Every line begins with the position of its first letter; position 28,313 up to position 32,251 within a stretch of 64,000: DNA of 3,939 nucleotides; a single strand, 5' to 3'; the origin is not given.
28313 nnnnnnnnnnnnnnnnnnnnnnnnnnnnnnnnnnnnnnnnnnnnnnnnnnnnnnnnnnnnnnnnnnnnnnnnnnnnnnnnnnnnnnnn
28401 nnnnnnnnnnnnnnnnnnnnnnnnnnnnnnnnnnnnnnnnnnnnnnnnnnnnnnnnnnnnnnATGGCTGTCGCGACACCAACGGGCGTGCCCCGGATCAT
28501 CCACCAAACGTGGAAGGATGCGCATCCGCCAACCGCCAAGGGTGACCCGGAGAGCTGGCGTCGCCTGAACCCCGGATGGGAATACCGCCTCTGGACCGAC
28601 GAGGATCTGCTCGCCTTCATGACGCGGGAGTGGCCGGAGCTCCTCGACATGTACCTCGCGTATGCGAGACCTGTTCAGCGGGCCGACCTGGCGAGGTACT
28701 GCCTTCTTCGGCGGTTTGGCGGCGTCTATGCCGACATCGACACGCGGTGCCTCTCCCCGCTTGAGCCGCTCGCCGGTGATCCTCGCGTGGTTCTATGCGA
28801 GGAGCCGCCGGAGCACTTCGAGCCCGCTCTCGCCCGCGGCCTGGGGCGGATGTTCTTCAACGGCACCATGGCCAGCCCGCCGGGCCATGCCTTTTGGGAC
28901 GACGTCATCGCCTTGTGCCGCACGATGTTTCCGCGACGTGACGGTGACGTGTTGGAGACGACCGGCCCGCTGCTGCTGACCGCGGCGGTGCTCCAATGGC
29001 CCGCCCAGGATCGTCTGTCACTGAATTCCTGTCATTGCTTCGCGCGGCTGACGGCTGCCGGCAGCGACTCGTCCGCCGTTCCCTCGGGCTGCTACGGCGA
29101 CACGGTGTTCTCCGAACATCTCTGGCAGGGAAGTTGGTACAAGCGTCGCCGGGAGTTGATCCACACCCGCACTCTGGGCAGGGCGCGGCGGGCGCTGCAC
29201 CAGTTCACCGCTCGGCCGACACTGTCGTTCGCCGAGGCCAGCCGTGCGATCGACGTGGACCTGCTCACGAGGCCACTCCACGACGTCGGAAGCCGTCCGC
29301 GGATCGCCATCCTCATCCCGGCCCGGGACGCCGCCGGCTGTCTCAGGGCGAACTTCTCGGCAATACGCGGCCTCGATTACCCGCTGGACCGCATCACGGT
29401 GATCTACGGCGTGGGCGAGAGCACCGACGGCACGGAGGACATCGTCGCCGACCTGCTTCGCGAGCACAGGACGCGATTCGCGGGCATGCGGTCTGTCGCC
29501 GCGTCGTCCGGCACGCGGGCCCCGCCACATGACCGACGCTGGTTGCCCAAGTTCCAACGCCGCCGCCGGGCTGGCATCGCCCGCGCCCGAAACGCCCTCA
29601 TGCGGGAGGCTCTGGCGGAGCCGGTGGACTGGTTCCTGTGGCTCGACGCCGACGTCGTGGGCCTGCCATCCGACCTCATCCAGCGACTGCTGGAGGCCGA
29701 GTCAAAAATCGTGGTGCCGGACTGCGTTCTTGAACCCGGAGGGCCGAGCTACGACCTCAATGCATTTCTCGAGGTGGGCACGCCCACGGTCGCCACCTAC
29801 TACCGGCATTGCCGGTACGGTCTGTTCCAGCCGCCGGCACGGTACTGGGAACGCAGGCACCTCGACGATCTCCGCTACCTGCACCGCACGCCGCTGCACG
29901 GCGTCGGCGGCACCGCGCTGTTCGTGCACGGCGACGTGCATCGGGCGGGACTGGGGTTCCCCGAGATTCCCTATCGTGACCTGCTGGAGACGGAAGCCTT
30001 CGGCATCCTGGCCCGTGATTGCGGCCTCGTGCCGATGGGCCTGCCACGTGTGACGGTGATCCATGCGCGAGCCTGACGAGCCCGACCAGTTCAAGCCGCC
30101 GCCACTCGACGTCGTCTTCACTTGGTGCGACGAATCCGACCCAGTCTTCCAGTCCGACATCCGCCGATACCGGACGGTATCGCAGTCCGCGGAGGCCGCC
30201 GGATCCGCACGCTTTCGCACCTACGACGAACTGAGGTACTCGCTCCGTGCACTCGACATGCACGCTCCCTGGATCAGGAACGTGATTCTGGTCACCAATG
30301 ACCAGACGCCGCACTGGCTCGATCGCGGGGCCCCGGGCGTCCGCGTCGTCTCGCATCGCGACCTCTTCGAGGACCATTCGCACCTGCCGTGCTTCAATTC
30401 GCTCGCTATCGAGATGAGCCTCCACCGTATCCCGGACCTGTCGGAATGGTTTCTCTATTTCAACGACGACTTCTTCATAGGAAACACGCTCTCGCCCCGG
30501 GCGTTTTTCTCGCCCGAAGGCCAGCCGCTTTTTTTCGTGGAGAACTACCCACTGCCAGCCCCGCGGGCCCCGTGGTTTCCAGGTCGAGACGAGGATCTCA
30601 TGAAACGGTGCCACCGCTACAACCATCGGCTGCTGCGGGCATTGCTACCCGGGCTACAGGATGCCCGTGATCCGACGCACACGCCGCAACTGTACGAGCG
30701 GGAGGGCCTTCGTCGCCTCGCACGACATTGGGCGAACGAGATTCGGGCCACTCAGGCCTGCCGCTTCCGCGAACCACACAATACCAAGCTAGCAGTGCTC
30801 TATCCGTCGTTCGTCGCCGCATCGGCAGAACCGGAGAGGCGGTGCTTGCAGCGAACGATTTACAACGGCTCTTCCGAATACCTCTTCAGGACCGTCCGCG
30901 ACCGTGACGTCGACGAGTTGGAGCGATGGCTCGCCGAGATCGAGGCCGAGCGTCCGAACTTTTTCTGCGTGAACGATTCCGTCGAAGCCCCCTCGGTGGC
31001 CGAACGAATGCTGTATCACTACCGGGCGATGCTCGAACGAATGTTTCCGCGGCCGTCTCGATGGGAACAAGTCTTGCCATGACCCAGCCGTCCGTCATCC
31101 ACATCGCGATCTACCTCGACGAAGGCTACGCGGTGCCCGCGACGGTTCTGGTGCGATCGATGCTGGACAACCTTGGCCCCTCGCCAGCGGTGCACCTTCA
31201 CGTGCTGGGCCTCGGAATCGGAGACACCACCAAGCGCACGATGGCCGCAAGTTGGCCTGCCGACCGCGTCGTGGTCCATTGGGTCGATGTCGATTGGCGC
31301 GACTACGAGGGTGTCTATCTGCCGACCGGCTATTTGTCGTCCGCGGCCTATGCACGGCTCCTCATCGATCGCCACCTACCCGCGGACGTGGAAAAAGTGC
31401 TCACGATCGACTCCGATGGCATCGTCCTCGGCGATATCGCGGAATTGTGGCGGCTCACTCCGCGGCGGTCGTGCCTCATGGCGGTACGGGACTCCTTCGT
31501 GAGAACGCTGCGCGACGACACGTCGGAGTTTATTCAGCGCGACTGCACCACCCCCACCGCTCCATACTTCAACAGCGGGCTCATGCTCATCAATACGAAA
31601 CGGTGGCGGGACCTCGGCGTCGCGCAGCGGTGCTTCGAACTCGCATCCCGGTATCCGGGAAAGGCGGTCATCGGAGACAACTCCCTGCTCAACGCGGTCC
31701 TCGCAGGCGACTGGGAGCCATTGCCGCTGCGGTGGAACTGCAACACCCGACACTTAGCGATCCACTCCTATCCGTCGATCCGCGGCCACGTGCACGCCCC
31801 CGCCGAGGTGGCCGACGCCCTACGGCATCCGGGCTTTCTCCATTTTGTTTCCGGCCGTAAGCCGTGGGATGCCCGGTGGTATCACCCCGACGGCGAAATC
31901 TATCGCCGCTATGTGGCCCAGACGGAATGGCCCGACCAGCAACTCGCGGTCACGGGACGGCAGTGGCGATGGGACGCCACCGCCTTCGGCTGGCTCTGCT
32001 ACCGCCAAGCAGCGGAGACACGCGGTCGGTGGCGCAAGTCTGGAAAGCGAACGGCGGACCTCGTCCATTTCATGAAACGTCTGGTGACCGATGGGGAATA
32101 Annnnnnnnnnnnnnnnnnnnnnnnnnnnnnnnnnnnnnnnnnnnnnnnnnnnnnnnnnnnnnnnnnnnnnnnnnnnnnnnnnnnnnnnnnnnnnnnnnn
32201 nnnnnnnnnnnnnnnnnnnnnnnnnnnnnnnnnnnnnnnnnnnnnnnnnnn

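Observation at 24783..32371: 7.6-kb Stealth/glycosyltransferase cassette bounded by inverted IS3-end-like 38-bp repeats (mobile-insertion-cassette-like)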

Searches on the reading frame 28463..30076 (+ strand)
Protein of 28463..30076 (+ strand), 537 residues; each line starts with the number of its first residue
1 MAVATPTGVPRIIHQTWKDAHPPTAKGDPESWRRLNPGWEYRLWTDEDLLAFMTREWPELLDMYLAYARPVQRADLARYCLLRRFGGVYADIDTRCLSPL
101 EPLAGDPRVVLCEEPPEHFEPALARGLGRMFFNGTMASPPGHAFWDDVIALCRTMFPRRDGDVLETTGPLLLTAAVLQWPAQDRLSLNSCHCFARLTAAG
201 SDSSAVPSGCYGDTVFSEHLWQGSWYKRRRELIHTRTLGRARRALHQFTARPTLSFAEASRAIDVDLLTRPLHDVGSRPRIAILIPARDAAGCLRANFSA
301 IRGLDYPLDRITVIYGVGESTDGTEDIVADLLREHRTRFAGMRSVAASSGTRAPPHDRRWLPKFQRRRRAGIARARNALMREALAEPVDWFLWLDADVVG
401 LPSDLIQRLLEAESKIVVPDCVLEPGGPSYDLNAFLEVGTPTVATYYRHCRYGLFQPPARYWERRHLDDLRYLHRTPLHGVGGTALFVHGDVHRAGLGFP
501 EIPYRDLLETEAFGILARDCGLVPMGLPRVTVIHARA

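Call 10: search_protein_families(library=pfam, proteins=[window:28463-30076:+])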
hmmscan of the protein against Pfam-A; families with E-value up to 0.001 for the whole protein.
window:28463-30076:+ (537 aa): 3 families
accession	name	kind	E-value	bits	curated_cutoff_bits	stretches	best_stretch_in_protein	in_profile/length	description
PF03452.20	Anp1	-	2.1e-30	106.5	28.8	1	264-502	6-262/263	Anp1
PF04488.21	Gly_transf_sug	-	5.9e-14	53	23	1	30-106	9-89/93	Glycosyltransferase sugar-binding region containing DXD motif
PF00535.33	Glycos_transf_2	-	5.2e-07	30.2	23.3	1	283-411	2-101/168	Glycosyl transferase family 2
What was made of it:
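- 28463..30076 (+): Two-domain glycosyltransferase (Gly_transf_sug DXD domain plus Anp1-like), gene 4. Pfam Anp1 E = 2.1e-30 and Gly_transf_sug E = 5.9e-14 (call 10).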

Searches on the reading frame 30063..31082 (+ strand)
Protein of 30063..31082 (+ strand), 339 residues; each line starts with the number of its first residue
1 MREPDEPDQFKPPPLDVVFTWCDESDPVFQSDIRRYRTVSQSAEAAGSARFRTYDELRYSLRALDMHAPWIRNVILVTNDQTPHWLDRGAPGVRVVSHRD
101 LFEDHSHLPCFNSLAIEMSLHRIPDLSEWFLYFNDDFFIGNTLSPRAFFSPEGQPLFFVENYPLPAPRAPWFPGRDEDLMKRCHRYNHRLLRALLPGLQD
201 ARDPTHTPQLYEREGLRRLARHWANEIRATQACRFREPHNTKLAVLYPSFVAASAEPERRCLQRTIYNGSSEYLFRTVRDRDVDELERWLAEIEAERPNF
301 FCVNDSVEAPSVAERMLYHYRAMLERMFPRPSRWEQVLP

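Call 10: search_protein_families(library=pfam, proteins=[window:30063-31082:+])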
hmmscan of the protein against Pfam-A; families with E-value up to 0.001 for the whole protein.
window:30063-31082:+ (339 aa): 4 families
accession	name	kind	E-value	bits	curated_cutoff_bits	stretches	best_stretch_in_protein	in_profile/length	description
PF11380.13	Stealth_CR2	-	1.5e-41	141.3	39.4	1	50-155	1-106/108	Stealth protein CR2, conserved region 2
PF17103.10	Stealth_CR4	-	1.6e-07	31.6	27.4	1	292-336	2-45/55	Stealth protein CR4, conserved region 4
PF17102.10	Stealth_CR3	-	1.7e-06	28.3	24.2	1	205-252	1-48/49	Stealth protein CR3, conserved region 3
PF17101.10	Stealth_CR1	-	0.00026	21.1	27.2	1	13-37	1-25/29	Stealth protein CR1, conserved region 1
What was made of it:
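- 30063..31082 (+): Stealth-family protein (CR1-CR4), a putative hexose-1-phosphoryltransferase, gene 5. Pfam Stealth_CR2 E = 1.5e-41, with CR1, CR3 and CR4 also hit (call 10).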

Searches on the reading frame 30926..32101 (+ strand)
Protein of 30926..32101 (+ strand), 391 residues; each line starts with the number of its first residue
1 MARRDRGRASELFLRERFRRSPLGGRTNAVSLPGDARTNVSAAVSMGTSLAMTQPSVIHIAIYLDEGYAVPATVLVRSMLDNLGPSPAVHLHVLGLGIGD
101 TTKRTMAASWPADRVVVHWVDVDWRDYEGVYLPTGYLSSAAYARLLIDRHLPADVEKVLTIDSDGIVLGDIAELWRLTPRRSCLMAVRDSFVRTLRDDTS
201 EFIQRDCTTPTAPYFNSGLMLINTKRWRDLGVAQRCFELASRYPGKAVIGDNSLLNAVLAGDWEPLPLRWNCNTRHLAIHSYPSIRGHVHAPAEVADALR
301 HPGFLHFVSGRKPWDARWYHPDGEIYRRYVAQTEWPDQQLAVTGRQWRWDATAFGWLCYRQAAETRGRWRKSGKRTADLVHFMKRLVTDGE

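Call 10: search_protein_families(library=pfam, proteins=[window:30926-32101:+])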
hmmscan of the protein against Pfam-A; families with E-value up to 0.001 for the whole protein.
window:30926-32101:+ (391 aa): 1 family
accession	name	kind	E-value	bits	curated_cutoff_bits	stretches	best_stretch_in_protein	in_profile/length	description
PF01501.26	Glyco_transf_8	-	3.6e-32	112.4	24.3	1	59-315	1-250/253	Glycosyl transferase family 8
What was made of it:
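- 31079..32101 (+): GT8 glycosyltransferase, gene 6. Pfam Glyco_transf_8 E = 3.6e-32 (call 10).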

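Call 25: find_homologous_proteins(query=window:31079-32101:+, max_evalue=1e-40)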
Query window:31079-32101:+ (340 aa): 18 proteins with E <= 1e-40 among 5058 candidates.
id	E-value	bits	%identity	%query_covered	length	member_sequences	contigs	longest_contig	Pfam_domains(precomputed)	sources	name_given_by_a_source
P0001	2.2e-236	801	100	100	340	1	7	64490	PF01501.27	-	-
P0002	4.7e-222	754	95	100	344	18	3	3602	PF01501.27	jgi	jgi:lipopolysaccharide biosynthesis glycosyltransferase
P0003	2.5e-185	634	82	98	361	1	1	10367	PF01501.27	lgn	-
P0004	1.5e-149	516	94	71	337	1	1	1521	PF01501.27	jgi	jgi:lipopolysaccharide biosynthesis glycosyltransferase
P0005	1.5e-141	489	64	98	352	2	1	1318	PF01501.27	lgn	-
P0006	3.3e-137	475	62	99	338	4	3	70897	PF01501.27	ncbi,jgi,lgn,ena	jgi:lipopolysaccharide biosynthesis glycosyltransferase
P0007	2.9e-125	436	56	98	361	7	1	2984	PF01501.27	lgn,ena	-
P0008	4.8e-108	379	53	97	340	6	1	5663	PF01501.27,PF18404.8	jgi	jgi:lipopolysaccharide biosynthesis glycosyltransferase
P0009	2.0e-105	371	50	98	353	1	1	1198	PF01501.27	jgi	jgi:lipopolysaccharide biosynthesis glycosyltransferase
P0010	6.6e-104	366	51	96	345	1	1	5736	PF01501.27,PF18404.8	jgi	jgi:lipopolysaccharide biosynthesis glycosyltransferase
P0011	8.7e-104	365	49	98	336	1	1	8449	PF01501.27,PF18404.8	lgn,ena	-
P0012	1.4e-101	358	49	99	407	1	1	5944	PF01501.27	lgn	-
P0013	1.2e-100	355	50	97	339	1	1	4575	PF01501.27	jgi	jgi:lipopolysaccharide biosynthesis glycosyltransferase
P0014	4.2e-100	353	49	98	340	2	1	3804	PF01501.27,PF18404.8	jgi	-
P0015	6.7e-96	339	48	97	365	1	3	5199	PF01501.27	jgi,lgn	-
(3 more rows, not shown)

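Call 26: find_encoding_contigs(protein=P0002, flank=10000, max_places=10)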
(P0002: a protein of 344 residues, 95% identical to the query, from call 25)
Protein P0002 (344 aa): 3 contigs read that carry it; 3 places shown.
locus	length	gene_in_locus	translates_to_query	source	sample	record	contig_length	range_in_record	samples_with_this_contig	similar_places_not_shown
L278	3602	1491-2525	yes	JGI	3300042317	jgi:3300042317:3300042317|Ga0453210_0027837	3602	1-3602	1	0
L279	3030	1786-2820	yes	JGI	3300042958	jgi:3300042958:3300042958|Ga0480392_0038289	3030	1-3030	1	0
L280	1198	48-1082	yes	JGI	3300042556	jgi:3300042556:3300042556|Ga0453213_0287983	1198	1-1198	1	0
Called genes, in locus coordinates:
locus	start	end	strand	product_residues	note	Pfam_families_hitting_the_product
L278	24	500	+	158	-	PF03452:Anp1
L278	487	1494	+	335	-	PF11380:Stealth_CR2, PF17102:Stealth_CR3 (weak), PF17103:Stealth_CR4 (weak)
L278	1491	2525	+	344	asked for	PF01501:Glyco_transf_8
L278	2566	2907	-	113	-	-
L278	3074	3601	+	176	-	?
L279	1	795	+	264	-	?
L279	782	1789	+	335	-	PF11380:Stealth_CR2, PF17102:Stealth_CR3 (weak), PF17103:Stealth_CR4 (weak)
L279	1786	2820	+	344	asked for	PF01501:Glyco_transf_8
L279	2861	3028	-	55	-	?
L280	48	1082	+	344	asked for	PF01501:Glyco_transf_8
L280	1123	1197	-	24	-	?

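Call 27: find_encoding_contigs(protein=P0003, flank=10000, max_places=6)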
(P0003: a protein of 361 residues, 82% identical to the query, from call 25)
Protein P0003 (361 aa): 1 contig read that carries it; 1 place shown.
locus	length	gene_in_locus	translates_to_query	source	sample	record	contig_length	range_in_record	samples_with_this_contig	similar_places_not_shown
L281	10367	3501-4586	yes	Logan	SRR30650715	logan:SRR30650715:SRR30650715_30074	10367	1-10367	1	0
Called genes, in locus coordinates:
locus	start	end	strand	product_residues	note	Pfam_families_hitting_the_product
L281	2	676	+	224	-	?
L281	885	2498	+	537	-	PF04488:Gly_transf_sug, PF03452:Anp1, PF00535:Glycos_transf_2 (faint), PF13704:Glyco_tranf_2_4 (weak)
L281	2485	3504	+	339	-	PF17101:Stealth_CR1 (weak), PF11380:Stealth_CR2, PF17102:Stealth_CR3 (weak), PF17103:Stealth_CR4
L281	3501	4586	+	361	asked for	PF01501:Glyco_transf_8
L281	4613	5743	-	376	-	PF13439:Glyco_transf_4 (weak), PF13579:Glyco_trans_4_4 (weak), PF00534:Glycos_transf_1, PF13692:Glyco_trans_1_4, PF13524:Glyco_trans_1_2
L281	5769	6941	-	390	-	PF13692:Glyco_trans_1_4 (weak), PF20706:GT4-conflict (weak), PF00534:Glycos_transf_1 (weak)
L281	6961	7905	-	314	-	PF13641:Glyco_tranf_2_3, PF00535:Glycos_transf_2, PF10111:Glyco_tranf_2_2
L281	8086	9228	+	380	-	PF13439:Glyco_transf_4, PF13579:Glyco_trans_4_4, PF20706:GT4-conflict, PF00534:Glycos_transf_1, PF13692:Glyco_trans_1_4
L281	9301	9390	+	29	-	-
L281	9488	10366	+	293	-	?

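Call 28: find_encoding_contigs(protein=P0006, flank=10000, max_places=6)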
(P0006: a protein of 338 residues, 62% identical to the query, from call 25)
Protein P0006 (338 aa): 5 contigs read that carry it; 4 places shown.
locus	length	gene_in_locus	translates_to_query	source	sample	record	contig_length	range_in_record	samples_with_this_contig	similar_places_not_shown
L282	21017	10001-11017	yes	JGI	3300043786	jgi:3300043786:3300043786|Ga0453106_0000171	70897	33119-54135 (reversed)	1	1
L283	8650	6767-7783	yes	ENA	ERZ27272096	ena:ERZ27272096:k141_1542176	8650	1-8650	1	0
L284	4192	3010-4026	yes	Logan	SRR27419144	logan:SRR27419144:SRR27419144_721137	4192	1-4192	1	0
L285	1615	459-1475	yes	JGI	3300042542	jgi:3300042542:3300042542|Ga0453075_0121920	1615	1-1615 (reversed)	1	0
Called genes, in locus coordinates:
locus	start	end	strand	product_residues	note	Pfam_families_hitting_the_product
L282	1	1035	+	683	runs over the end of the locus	PF11412:DsbD_N (weak), PF02683:DsbD_TM, PF13899:Thioredoxin_7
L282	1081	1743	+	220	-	PF01048:PNP_UDP_1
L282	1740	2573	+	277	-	PF02621:VitK2_biosynth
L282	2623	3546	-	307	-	-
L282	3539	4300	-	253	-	PF01182:Glucosamine_iso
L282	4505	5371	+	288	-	PF00535:Glycos_transf_2, PF10111:Glyco_tranf_2_2, PF13641:Glyco_tranf_2_3 (weak)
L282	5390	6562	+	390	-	PF20706:GT4-conflict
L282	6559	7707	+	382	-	PF00534:Glycos_transf_1, PF13692:Glyco_trans_1_4, PF13524:Glyco_trans_1_2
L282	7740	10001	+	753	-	PF20706:GT4-conflict (weak), PF00534:Glycos_transf_1, PF13692:Glyco_trans_1_4, PF17101:Stealth_CR1 (weak), PF11380:Stealth_CR2, PF17102:Stealth_CR3, PF17103:Stealth_CR4 (weak)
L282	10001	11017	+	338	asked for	PF01501:Glyco_transf_8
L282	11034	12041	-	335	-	PF04166:PdxA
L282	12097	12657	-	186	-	-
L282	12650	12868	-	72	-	-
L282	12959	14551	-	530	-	PF01293:PEPCK_ATP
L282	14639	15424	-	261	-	-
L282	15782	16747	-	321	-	PF00586:AIRS, PF02769:AIRS_C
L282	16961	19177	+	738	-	PF02922:CBM_48, PF00128:Alpha-amylase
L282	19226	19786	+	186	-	-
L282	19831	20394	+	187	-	-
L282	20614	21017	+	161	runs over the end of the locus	PF08819:DUF1802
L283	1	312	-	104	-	?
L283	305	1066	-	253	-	PF01182:Glucosamine_iso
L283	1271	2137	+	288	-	PF00535:Glycos_transf_2, PF10111:Glyco_tranf_2_2, PF13641:Glyco_tranf_2_3 (weak)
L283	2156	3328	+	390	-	PF20706:GT4-conflict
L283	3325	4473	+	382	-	PF00534:Glycos_transf_1, PF13692:Glyco_trans_1_4, PF13524:Glyco_trans_1_2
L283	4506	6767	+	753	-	PF20706:GT4-conflict (weak), PF00534:Glycos_transf_1, PF13692:Glyco_trans_1_4, PF17101:Stealth_CR1 (weak), PF11380:Stealth_CR2, PF17102:Stealth_CR3, PF17103:Stealth_CR4 (weak)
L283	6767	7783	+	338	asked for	PF01501:Glyco_transf_8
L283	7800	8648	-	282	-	?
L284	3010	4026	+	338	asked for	PF01501:Glyco_transf_8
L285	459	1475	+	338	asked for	PF01501:Glyco_transf_8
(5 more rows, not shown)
